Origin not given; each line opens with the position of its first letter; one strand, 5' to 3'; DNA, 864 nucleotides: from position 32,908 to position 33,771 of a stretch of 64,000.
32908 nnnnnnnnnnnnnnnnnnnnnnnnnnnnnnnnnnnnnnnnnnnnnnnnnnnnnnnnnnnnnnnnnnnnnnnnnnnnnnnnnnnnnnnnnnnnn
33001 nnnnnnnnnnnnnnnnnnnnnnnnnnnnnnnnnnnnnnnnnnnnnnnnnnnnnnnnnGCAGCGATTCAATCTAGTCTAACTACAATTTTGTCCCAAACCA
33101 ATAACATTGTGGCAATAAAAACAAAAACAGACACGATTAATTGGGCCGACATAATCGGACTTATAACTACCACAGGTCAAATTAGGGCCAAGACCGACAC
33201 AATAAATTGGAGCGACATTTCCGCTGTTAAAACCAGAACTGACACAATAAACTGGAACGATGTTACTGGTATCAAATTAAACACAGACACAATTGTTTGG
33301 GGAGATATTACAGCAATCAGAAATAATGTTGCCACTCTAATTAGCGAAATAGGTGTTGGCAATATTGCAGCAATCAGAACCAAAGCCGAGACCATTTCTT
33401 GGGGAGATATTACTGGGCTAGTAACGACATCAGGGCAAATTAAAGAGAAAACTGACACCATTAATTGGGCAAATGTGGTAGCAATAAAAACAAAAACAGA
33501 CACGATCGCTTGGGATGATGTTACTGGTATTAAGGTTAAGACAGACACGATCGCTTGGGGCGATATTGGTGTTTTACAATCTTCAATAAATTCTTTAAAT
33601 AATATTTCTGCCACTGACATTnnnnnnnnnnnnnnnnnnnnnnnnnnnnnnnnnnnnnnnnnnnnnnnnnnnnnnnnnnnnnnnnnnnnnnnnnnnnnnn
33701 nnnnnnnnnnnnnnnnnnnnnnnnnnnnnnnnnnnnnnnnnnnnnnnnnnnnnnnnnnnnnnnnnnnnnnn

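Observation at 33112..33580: In-frame 45-nt tandem repeat array (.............) inside the giant gene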

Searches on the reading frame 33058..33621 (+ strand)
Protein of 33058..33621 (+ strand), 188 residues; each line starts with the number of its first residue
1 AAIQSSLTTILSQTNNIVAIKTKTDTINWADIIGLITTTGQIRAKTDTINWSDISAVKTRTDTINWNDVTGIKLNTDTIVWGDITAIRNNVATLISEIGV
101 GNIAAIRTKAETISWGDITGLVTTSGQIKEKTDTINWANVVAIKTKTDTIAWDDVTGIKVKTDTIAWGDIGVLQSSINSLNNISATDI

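Call 13: find_homologous_proteins(query=window:33106-33621:+, max_evalue=0.001)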
Query window:33106-33621:+ (172 aa): 8 proteins with E <= 0.001 among 175 candidates.
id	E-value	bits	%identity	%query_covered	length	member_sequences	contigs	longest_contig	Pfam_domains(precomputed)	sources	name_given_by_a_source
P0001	8.1e-19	87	78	29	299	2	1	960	-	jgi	-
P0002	3.1e-18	85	36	91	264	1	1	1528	-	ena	-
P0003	7.5e-15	74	49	57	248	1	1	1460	-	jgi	-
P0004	4.0e-14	71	49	51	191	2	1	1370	-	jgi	-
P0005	3.8e-9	55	70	26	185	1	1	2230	-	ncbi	-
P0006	2.0e-7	49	60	25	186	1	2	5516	-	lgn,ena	-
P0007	9.9e-7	47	49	41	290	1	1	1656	-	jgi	-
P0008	5.1e-5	42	48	41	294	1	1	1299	-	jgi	-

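Call 19: search_dna_similar(query=P0002, collection=phages, mode=protein, max_evalue=0.01)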
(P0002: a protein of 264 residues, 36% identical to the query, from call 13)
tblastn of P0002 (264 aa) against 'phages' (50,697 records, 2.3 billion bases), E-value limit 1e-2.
No match.

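Call 20: find_encoding_contigs(protein=P0006, flank=6000)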
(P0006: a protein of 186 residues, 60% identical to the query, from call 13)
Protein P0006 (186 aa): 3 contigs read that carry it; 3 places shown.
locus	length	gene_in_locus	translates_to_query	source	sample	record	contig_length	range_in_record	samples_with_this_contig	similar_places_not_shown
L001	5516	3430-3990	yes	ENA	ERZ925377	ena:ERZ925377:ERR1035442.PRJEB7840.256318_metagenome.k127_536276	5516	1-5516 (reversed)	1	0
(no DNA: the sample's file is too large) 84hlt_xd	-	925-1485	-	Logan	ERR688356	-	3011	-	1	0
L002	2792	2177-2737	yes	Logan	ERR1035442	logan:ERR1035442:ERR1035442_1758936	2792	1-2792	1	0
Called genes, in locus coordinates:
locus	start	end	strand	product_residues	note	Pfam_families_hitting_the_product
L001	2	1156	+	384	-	?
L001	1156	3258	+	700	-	-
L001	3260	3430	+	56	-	-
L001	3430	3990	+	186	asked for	-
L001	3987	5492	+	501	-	-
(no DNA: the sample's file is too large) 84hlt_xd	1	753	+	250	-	?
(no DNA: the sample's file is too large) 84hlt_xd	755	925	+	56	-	-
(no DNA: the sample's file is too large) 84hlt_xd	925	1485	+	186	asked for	-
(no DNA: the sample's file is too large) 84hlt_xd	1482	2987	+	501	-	-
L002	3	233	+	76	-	?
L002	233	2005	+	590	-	-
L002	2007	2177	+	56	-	-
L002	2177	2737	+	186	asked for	-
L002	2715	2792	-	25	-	?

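Call 21: search_protein_families(library=phrogs, proteins=[L001:2-1153:+, L001:1156-3255:+, L001:3260-3427:+, L001:3430-3987:+, L001:3987-5489:+, P0002, P0007, P0003], max_evalue=0.01)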
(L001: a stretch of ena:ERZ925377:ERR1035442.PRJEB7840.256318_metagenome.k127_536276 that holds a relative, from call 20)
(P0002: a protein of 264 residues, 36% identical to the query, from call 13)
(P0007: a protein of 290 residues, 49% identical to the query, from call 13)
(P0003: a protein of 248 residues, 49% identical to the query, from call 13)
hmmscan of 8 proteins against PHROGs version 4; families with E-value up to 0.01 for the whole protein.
L001:2-1153:+ (384 aa): 0 families

L001:1156-3255:+ (700 aa): 0 families

L001:3260-3427:+ (56 aa): 0 families

L001:3430-3987:+ (186 aa): 0 families

L001:3987-5489:+ (501 aa): 1 family
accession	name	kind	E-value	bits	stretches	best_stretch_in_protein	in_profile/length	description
phrog_22161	-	unknown function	0.0054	17.6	0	265-285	12-32/51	-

P0002 (264 aa): 0 families

P0007 (290 aa): 0 families

P0003 (248 aa): 0 families

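Call 22: search_protein_families(library=pfam, proteins=[L001:2-1153:+, L001:1156-3255:+, L001:3260-3427:+, L001:3430-3987:+, L001:3987-5489:+, P0002, P0007, P0003], max_evalue=0.01)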
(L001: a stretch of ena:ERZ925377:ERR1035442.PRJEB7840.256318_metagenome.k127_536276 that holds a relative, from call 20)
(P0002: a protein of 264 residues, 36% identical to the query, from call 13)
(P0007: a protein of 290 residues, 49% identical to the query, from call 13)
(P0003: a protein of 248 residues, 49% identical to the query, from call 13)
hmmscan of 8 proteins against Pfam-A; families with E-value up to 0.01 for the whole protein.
L001:2-1153:+ (384 aa): 0 families

L001:1156-3255:+ (700 aa): 0 families

L001:3260-3427:+ (56 aa): 0 families

L001:3430-3987:+ (186 aa): 0 families

L001:3987-5489:+ (501 aa): 0 families

P0002 (264 aa): 0 families

P0007 (290 aa): 0 families

P0003 (248 aa): 0 families

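Call 45: search_protein_families(library=ncbifam, proteins=[window:33058-33621:+, P0002, P0005], max_evalue=1)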
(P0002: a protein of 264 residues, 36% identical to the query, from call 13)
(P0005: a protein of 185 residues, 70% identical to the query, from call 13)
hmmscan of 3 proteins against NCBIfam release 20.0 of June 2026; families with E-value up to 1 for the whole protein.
window:33058-33621:+ (188 aa): 2 families
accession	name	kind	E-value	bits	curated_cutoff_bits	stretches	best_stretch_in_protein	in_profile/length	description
NF041635.1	STM3941_fam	subfamily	0.091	12.7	40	0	60-75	78-93/157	STM3941 family protein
NF047383.1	T4SS_eff_BspC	equivalog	0.84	9.6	200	0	28-55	92-119/136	type IV secretion system effector BspC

P0002 (264 aa): 0 families

P0005 (185 aa): 1 family
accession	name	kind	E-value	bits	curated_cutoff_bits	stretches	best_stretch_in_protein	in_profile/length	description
NF041635.1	STM3941_fam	subfamily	0.052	13.4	40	1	114-164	65-120/157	STM3941 family protein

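Call 54: search_dna_similar(query=window:33058-33621:+, collection=phages, mode=protein, max_evalue=1, max_rows=25)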
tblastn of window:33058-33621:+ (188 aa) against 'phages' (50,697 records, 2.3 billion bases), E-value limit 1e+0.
No match.
